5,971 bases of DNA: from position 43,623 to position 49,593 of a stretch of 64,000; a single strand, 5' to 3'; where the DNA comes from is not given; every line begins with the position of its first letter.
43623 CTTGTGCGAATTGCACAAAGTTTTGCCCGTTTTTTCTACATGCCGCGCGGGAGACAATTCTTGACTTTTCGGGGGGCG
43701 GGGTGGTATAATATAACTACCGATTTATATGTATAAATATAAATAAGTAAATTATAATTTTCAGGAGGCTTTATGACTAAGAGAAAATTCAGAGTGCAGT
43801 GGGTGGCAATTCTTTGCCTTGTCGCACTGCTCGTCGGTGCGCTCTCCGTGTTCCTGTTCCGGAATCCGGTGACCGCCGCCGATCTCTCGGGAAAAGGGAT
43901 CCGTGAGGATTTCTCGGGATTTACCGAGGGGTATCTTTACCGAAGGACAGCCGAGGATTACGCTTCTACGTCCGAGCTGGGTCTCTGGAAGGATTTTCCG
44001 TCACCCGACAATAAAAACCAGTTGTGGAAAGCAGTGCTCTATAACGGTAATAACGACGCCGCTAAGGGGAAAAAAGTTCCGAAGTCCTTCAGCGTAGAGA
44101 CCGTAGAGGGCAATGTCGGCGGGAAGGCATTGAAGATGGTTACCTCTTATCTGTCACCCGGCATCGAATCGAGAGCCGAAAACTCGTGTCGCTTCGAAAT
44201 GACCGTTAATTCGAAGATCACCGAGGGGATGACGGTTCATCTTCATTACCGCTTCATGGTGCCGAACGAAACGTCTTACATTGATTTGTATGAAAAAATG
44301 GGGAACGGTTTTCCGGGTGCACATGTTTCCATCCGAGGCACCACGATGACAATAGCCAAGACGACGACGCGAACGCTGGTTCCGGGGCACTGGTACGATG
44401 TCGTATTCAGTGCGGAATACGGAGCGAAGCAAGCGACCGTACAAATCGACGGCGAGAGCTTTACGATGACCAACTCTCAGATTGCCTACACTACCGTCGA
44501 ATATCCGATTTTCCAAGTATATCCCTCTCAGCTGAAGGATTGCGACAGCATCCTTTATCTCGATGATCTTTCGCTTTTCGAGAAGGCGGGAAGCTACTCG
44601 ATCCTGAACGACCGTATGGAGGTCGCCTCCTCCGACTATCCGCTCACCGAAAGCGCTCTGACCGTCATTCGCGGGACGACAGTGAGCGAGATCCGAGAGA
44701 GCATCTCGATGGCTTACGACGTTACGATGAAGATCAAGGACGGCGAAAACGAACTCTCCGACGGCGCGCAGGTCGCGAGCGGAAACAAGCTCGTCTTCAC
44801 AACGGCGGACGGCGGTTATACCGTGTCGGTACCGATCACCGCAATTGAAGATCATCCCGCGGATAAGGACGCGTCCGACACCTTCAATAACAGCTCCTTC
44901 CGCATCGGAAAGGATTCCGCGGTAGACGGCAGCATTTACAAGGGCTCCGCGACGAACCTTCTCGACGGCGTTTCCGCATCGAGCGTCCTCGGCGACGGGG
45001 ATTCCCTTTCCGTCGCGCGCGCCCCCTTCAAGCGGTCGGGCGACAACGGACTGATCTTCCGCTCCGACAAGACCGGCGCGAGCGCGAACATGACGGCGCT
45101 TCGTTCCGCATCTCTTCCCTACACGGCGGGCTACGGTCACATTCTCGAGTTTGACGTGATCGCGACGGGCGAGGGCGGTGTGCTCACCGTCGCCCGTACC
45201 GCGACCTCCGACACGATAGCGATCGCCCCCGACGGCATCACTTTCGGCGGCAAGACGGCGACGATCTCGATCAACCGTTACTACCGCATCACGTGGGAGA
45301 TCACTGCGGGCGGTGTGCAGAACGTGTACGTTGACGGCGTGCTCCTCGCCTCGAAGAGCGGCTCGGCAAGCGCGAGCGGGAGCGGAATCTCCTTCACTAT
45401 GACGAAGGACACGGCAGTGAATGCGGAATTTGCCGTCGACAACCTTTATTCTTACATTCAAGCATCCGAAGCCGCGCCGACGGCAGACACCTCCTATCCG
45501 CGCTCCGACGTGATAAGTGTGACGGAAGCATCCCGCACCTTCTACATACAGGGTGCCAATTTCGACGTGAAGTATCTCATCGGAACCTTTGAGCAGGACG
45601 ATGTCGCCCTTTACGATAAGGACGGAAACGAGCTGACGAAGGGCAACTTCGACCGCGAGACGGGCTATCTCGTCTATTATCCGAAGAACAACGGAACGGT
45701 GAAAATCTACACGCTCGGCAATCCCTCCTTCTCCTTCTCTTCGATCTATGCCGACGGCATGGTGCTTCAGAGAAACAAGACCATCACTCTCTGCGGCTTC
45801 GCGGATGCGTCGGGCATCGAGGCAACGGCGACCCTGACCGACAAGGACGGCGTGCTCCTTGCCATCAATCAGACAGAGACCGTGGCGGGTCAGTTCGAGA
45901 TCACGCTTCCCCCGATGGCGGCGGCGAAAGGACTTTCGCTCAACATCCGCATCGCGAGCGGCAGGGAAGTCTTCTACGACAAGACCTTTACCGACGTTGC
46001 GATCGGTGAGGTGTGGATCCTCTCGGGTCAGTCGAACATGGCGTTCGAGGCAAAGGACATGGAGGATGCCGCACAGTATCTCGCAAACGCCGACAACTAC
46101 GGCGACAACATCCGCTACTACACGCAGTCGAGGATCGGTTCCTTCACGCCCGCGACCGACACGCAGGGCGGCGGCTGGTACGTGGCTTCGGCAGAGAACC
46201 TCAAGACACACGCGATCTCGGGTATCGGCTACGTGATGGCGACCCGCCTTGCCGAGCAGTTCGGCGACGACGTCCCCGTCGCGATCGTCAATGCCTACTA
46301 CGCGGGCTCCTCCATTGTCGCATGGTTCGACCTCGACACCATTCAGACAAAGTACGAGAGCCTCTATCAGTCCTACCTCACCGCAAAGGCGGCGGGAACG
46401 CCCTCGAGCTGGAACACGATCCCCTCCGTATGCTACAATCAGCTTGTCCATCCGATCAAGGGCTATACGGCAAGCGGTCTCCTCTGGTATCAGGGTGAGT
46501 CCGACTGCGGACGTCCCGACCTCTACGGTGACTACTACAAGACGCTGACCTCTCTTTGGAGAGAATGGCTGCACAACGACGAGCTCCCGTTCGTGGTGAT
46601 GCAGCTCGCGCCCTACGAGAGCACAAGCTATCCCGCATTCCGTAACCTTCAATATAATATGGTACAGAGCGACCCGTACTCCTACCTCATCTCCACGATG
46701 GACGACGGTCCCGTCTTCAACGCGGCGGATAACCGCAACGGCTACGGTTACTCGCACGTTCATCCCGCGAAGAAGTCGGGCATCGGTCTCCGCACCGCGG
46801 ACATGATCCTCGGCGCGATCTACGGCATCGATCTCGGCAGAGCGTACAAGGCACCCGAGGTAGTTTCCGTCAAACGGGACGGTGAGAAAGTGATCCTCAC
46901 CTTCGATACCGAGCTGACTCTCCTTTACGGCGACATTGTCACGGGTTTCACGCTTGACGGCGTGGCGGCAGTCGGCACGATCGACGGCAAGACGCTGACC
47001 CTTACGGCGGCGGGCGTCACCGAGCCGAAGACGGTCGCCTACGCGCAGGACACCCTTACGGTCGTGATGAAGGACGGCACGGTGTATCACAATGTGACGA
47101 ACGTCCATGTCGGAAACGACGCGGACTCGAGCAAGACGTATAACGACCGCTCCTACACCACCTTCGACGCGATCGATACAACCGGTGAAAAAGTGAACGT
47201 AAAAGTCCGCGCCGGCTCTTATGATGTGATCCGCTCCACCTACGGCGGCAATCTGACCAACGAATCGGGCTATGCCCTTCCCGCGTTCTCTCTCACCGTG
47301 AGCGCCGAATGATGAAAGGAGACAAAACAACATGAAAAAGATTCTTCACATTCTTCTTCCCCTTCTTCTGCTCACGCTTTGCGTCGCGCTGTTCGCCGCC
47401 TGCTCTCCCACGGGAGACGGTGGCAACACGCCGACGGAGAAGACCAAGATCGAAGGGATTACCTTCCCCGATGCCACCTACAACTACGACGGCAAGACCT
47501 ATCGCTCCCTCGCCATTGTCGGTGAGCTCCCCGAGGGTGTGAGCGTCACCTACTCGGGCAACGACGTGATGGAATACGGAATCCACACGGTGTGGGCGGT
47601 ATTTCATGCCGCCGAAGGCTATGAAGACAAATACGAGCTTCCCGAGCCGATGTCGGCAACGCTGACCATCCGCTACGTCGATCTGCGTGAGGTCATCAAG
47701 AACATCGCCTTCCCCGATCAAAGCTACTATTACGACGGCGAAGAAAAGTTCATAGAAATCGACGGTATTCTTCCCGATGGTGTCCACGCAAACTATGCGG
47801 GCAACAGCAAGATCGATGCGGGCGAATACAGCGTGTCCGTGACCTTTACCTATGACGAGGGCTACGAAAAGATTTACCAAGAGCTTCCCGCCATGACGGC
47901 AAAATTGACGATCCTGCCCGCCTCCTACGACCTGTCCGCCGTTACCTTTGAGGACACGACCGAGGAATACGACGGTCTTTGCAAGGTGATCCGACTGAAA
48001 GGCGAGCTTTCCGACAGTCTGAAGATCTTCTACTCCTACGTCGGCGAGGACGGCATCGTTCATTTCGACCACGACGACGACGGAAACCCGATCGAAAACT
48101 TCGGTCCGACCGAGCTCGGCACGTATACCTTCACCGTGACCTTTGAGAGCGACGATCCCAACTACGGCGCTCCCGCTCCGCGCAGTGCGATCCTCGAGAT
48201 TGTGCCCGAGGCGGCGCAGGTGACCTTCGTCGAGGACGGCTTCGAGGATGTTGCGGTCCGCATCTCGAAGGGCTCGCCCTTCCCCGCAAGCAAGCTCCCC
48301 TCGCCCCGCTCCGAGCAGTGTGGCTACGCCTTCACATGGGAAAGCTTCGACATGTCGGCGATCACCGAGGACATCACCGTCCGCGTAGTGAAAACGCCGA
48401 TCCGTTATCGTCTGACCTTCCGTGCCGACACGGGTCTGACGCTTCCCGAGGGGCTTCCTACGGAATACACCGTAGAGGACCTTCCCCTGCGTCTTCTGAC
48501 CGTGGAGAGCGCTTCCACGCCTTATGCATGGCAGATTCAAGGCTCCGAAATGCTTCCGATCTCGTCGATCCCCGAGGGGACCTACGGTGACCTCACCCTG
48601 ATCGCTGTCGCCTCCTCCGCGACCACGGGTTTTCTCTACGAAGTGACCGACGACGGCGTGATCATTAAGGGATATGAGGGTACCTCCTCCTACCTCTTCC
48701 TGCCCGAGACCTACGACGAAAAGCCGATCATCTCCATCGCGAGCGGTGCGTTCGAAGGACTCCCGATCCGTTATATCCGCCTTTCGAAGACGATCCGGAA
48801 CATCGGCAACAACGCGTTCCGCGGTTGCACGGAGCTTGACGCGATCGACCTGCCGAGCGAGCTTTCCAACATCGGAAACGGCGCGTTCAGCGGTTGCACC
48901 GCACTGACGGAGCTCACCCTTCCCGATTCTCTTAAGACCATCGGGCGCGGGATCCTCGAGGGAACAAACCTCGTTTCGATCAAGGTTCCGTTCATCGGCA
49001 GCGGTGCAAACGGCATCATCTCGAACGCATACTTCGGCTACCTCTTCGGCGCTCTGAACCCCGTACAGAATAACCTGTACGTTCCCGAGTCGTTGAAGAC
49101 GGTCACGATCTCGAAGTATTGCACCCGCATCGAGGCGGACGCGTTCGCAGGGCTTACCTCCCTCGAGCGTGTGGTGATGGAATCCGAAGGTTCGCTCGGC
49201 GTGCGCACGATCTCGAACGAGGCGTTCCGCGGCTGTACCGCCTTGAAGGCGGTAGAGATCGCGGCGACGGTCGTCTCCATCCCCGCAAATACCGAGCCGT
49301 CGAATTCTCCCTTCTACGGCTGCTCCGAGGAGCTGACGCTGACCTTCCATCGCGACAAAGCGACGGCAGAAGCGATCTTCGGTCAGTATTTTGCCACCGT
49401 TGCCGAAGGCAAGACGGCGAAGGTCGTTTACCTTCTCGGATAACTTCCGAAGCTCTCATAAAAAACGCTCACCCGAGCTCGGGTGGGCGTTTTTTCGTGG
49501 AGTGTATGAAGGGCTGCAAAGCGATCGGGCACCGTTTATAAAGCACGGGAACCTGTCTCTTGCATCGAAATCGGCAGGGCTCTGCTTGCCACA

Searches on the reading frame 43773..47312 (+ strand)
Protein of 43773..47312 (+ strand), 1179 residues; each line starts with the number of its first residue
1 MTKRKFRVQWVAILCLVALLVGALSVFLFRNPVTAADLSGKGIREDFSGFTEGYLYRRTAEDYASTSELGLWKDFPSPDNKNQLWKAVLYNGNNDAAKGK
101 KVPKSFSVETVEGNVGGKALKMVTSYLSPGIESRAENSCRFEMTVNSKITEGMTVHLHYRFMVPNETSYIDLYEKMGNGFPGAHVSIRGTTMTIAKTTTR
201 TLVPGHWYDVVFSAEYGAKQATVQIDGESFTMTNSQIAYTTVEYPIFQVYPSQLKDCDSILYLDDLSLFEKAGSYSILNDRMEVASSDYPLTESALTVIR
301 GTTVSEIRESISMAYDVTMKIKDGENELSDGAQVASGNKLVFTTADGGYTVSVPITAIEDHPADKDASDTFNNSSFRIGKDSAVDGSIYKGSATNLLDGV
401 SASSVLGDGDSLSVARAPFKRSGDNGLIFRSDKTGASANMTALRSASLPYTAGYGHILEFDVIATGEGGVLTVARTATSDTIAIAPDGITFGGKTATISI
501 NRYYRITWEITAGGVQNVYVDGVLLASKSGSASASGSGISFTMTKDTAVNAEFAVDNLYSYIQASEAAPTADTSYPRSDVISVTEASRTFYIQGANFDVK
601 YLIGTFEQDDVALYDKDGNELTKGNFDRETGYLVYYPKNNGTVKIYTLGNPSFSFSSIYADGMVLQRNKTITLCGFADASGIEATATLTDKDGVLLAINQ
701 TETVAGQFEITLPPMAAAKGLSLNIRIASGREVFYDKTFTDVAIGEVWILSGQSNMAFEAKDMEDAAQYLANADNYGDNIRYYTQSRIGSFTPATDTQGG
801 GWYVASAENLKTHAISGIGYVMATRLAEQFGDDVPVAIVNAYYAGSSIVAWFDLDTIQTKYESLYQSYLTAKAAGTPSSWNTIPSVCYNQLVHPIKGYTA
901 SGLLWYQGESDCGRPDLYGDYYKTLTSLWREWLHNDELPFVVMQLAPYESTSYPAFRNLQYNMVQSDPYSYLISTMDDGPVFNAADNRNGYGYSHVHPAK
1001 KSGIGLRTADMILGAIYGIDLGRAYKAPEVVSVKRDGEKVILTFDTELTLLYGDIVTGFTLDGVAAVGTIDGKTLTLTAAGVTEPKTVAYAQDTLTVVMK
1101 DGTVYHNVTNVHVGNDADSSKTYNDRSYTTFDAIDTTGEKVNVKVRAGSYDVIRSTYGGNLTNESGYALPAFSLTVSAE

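Call 41: search_protein_families(library=pfam, proteins=[window:43773-47312:+], max_evalue=0.00001)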
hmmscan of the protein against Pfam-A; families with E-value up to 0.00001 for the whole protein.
window:43773-47312:+ (1179 aa): 1 family
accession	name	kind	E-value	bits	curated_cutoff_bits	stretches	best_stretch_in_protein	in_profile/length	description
PF03629.24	SASA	-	9.1e-16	58.6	24.8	1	746-975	3-196/226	Carbohydrate esterase, sialic acid-specific acetylesterase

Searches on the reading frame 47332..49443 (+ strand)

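Call 41: search_protein_families(library=pfam, proteins=[window:47332-49443:+], max_evalue=0.00001)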
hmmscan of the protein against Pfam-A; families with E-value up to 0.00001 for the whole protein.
window:47332-49443:+ (703 aa): 2 families
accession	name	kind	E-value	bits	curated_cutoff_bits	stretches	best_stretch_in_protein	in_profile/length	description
PF13306.12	LRR_5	-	1.1e-30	106.6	27.7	2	465-553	21-109/127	BspA type Leucine rich repeat region (6 copies)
PF13855.12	LRR_8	-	3.1e-07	30.5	27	0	488-531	13-57/61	Leucine rich repeat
